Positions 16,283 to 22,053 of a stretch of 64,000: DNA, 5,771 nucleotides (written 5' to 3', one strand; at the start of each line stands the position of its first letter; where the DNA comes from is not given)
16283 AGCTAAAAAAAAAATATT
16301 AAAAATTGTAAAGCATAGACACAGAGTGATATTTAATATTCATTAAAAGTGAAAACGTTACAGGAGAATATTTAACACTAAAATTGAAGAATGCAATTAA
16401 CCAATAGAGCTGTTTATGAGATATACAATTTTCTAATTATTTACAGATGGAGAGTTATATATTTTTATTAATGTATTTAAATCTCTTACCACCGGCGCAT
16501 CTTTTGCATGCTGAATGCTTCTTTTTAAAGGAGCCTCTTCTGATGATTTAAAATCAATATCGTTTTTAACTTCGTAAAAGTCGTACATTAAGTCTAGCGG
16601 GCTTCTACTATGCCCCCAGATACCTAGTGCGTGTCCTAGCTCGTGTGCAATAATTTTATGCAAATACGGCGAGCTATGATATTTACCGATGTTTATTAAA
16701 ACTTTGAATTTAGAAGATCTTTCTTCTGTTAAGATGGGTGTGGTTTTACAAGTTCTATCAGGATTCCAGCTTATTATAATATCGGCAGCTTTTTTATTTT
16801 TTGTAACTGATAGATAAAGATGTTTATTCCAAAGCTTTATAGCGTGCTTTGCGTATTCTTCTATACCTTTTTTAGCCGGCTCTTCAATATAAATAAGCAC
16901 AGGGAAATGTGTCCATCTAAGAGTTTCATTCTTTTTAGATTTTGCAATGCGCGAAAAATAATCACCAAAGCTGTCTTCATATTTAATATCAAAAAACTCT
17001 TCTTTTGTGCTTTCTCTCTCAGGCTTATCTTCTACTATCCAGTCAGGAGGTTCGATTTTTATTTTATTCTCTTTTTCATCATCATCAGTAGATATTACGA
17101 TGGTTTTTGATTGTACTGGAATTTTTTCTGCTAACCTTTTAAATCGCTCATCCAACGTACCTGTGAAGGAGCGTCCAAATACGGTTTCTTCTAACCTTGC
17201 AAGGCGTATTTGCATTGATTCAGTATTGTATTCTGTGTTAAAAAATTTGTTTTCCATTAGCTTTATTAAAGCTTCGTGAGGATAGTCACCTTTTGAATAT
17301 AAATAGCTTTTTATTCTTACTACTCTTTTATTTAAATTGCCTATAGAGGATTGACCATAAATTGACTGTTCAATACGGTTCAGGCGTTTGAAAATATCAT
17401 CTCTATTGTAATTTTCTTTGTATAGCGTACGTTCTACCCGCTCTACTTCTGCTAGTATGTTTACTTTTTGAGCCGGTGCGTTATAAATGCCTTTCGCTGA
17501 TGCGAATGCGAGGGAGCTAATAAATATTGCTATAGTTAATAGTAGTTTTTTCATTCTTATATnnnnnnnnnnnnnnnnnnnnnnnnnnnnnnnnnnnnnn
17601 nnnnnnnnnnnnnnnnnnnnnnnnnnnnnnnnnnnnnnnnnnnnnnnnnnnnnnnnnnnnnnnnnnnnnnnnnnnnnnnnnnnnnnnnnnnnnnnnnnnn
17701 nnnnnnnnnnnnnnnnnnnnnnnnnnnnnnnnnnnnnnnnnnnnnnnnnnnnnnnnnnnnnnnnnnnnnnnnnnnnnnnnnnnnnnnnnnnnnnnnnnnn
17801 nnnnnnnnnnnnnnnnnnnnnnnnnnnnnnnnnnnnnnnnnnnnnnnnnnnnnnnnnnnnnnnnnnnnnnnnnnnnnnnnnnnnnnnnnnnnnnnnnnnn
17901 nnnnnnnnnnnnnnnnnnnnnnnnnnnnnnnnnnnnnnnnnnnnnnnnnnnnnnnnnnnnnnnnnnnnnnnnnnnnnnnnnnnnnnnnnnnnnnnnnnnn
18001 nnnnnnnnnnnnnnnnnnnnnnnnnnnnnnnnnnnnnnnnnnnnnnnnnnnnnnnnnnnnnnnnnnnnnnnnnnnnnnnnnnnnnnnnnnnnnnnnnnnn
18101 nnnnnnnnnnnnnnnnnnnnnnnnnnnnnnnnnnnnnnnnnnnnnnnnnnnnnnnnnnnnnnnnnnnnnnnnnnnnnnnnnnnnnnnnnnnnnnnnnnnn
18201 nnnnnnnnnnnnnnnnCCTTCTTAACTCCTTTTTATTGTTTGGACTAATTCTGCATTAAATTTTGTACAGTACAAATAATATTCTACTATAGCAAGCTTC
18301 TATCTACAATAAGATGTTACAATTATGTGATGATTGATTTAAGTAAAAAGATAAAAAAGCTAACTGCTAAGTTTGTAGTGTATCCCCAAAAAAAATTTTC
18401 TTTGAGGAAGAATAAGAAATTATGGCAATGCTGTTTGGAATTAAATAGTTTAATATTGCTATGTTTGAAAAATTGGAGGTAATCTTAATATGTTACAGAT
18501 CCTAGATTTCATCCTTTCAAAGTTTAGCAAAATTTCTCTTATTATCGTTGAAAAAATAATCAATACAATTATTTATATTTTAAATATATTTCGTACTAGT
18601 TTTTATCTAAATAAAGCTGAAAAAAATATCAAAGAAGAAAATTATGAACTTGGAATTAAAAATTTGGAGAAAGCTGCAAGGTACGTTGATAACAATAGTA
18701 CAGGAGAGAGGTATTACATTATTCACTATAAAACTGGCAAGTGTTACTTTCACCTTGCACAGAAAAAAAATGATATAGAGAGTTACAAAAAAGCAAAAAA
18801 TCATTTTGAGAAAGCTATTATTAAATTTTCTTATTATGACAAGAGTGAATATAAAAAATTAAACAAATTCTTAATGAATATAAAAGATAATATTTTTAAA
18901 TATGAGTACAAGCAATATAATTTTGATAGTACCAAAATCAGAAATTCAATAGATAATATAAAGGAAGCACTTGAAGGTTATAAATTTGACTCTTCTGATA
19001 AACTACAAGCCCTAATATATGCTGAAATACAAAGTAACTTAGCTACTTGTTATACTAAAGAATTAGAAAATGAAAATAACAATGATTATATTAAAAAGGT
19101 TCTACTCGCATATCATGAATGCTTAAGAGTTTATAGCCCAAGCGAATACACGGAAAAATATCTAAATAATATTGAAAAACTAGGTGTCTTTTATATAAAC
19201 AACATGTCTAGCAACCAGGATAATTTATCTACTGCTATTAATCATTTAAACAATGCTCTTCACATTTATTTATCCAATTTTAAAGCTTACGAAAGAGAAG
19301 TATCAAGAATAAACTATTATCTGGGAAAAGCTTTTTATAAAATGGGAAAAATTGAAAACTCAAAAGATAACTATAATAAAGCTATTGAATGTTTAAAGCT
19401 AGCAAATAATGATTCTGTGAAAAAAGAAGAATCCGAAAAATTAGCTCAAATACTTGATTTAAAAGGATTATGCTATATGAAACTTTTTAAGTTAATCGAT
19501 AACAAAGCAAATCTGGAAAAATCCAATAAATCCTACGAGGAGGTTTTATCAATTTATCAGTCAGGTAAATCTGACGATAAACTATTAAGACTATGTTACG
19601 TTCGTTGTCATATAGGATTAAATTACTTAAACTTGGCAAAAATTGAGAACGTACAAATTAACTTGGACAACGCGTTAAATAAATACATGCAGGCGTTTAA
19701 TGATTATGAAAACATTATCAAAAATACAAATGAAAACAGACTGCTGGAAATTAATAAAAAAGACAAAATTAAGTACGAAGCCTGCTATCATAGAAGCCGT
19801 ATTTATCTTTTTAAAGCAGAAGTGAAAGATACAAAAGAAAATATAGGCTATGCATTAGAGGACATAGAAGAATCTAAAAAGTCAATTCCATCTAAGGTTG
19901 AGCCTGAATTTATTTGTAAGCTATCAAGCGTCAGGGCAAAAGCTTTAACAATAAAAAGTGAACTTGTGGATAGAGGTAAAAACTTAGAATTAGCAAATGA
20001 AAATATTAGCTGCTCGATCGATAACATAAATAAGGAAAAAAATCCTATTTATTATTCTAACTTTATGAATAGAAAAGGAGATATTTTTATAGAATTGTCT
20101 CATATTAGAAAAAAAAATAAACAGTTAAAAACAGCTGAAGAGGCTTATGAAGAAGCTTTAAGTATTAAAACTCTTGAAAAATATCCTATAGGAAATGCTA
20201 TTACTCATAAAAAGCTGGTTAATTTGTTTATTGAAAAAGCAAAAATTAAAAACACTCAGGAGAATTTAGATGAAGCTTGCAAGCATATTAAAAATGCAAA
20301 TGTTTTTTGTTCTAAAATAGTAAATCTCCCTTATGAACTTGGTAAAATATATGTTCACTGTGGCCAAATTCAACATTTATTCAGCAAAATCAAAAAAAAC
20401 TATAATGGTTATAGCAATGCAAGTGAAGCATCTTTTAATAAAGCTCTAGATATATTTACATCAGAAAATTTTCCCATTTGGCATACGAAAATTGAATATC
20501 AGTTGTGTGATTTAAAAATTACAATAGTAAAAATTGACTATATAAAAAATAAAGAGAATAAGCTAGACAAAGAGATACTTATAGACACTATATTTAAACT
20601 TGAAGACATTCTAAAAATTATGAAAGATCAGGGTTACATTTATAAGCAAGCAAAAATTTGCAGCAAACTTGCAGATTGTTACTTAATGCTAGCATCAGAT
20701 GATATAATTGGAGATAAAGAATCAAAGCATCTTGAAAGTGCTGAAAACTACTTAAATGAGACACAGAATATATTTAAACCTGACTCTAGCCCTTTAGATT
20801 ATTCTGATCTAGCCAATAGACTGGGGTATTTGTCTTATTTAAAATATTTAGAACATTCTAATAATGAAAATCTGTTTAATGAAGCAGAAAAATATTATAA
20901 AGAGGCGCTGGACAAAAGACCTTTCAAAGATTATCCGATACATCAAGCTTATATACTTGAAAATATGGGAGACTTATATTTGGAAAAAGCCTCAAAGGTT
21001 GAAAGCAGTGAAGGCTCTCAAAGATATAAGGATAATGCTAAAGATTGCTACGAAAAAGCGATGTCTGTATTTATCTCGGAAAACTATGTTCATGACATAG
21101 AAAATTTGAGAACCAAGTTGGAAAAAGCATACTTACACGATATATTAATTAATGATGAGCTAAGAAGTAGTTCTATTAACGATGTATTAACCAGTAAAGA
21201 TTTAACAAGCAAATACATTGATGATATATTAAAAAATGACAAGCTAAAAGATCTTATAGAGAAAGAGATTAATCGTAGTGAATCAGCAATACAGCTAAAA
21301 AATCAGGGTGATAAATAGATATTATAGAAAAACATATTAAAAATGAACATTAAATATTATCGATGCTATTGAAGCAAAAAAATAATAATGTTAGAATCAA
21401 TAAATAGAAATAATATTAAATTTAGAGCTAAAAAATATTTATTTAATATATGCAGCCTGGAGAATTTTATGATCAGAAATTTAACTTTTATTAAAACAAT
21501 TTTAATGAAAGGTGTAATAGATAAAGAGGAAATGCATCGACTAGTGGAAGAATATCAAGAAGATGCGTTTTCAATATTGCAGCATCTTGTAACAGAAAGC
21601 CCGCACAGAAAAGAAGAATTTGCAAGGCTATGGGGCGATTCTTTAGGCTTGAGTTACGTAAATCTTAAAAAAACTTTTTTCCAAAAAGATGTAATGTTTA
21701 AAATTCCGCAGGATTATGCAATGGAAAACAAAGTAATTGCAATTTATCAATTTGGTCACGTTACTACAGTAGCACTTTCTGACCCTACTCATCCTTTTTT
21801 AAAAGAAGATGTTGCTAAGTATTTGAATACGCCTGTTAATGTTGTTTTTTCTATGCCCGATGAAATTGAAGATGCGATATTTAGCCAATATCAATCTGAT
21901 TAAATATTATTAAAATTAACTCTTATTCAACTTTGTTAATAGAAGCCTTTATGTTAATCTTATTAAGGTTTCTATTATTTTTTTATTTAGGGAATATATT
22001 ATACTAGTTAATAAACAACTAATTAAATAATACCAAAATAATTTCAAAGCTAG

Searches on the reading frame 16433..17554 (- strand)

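Call 62: search_protein_families(library=pfam, proteins=[window:16433-17554:-], max_evalue=0.001)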
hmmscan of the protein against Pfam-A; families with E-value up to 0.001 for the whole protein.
window:16433-17554:- (373 aa): 2 families
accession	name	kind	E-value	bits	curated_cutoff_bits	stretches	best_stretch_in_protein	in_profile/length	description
PF00413.30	Peptidase_M10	-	1e-08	35.7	24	1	297-336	107-145/159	Matrixin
PF01400.30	Astacin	-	0.00085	19.5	22.5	0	213-317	1-98/189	Astacin (Peptidase family M12A)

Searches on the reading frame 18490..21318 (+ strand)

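Call 62: search_protein_families(library=pfam, proteins=[window:18490-21318:+], max_evalue=0.001)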
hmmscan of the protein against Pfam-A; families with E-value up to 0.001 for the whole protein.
window:18490-21318:+ (942 aa): 2 families
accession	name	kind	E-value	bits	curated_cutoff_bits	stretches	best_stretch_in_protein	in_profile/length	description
PF13424.12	TPR_12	-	2e-07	31.5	30.1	0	243-302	16-75/77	Tetratricopeptide repeat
PF07719.23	TPR_2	-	0.00011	22.5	27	0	274-300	3-29/34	Tetratricopeptide repeat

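Call 68: search_protein_families(library=ncbifam, proteins=[window:18490-21318:+], max_evalue=0.01)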
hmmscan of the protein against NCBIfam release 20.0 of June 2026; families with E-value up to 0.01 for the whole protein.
window:18490-21318:+ (942 aa): 1 family
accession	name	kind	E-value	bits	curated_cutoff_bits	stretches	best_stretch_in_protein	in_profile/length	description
NF053617.1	SARPRegAfsRStmc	equivalog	0.0056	14.6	1430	0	530-638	736-843/986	SARP-family global regulator AfsR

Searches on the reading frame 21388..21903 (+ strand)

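Call 62: search_protein_families(library=pfam, proteins=[window:21388-21903:+], max_evalue=0.001)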
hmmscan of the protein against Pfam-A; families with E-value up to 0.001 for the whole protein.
window:21388-21903:+ (171 aa): 1 family
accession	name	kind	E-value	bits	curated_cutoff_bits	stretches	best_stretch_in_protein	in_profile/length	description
PF05157.20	MshEN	-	2.8e-07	30.9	23.1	1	87-164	2-80/90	MshEN domain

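Call 68: search_protein_families(library=ncbifam, proteins=[window:21388-21903:+], max_evalue=0.01)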
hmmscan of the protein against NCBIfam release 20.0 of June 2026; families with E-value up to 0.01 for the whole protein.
window:21388-21903:+ (171 aa): 1 family
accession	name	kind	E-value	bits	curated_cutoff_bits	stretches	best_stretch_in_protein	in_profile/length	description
TIGR02538.1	type_IV_pilB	equivalog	4.1e-10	38.9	675.65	1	35-169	3-137/564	type IV-A pilus assembly ATPase PilB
